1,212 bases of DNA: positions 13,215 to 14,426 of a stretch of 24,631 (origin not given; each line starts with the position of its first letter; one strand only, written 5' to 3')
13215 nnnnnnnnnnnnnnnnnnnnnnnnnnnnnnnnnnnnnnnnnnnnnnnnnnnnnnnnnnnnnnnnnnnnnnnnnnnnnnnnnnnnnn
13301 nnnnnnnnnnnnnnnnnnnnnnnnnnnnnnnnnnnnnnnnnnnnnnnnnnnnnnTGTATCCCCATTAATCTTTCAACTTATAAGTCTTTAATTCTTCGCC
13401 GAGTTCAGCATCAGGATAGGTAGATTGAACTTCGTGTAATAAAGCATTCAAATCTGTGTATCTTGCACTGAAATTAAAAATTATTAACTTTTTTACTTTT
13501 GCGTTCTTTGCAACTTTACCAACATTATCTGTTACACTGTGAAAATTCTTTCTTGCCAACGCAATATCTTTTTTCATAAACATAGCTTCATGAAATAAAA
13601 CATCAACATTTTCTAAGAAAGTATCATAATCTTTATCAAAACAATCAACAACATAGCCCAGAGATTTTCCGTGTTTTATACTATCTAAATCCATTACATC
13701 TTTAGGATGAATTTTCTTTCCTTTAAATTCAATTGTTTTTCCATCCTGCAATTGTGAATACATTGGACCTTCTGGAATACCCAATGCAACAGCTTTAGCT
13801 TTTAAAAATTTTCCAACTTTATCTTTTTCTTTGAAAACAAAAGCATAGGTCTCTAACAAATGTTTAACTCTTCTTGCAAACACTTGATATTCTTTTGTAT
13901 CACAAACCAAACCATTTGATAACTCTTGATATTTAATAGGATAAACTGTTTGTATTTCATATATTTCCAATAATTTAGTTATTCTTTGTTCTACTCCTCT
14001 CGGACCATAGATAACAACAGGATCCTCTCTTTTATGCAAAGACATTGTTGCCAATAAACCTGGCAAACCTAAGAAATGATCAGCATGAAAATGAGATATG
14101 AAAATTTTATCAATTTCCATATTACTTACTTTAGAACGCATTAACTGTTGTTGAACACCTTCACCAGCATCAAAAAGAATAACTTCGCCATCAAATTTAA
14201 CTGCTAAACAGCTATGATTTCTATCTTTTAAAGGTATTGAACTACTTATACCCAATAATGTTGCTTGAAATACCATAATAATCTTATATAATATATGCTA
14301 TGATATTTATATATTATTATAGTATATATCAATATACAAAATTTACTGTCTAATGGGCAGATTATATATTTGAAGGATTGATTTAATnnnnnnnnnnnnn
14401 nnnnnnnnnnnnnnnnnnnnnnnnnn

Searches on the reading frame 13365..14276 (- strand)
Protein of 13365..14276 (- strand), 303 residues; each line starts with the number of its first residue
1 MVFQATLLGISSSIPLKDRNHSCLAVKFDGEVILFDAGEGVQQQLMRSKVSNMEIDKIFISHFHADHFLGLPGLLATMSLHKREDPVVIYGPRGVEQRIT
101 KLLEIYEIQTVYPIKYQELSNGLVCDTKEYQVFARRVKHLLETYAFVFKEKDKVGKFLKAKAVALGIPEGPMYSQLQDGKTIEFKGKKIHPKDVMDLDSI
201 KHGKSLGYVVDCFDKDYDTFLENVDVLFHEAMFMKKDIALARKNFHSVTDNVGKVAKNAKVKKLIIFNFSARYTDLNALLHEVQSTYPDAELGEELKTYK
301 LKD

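Call 26: search_protein_families(library=pfam, proteins=[window:13365-14276:-], max_evalue=0.01)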
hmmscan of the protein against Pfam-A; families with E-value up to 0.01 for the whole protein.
window:13365-14276:- (303 aa): 4 families
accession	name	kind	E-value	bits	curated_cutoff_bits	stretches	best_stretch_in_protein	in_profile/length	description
PF12706.13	Lactamase_B_2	-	5.6e-13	49.4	27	1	33-148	3-130/200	Beta-lactamase superfamily domain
PF00753.33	Lactamase_B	-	4.8e-11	43.4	22.7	1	18-77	3-66/196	Metallo-beta-lactamase superfamily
PF13691.12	Lactamase_B_4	-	2.4e-06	27.5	27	1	15-64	6-56/63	tRNase Z endonuclease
PF23023.1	Anti-Pycsar_Apyc1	-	0.00066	19.7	50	1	1-71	1-70/250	Anti-Pycsar protein Apyc1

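Call 49: search_protein_families(library=ncbifam, proteins=[window:13365-14276:-], max_evalue=0.001)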
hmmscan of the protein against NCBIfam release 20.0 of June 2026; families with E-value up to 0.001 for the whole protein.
window:13365-14276:- (303 aa): 16 families
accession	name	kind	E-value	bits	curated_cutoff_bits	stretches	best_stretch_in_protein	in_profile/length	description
TIGR02651.1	RNase_Z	equivalog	3.2e-88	295.7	292.95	1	5-300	2-301/302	ribonuclease Z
NF000801.0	PRK00055.1-3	equivalog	4.1e-87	292.1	252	1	3-302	2-304/307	ribonuclease Z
NF000800.0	PRK00055.1-1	equivalog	3.8e-59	200.2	398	1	6-300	4-304/305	ribonuclease Z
NF000805.0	PRK00055.2-3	equivalog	1.7e-49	168.7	416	1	7-287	8-285/307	ribonuclease Z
TIGR02649.1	true_RNase_BN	exception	6.6e-49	166.6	563.7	1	7-299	4-302/304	ribonuclease BN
NF000804.0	PRK00055.2-1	equivalog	2e-46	158.5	402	1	5-301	6-299/306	ribonuclease Z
NF002558.0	PRK02126.1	subfamily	2e-33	115.9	315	2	117-292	140-337/345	ribonuclease Z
NF041851.1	cyc_nuc_deg_phdiest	equivalog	8.1e-19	68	400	2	5-151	3-153/253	cyclic nucleotide-degrading phosphodiesterase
NF041257.1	GntH_guanitoxin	equivalog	6.4e-18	64.7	333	1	6-100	16-114/374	guanitoxin biosynthesis MBL fold metallo-hydrolase GntH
TIGR02650.1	RNase_Z_T_toga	equivalog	1.9e-13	50.3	507.05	1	27-292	15-268/277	ribonuclease Z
NF000806.0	PRK00055.2-4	equivalog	2.5e-11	43.4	363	1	4-116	3-118/280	ribonuclease Z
NF038231.1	MBL_Geo_Pelo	equivalog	1.2e-08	34.9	360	1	11-101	24-110/250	GPMC system MBL fold metallohydrolase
NF002553.0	PRK02113.1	equivalog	9.2e-07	28.5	386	1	17-113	31-121/252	MBL fold metallo-hydrolase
NF011436.0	PRK14866.1-3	equivalog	2.8e-06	26.4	612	1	156-196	380-420/435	hypothetical protein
NF011435.0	PRK14866.1-1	equivalog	5.9e-05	22.2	622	1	142-195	375-432/441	hypothetical protein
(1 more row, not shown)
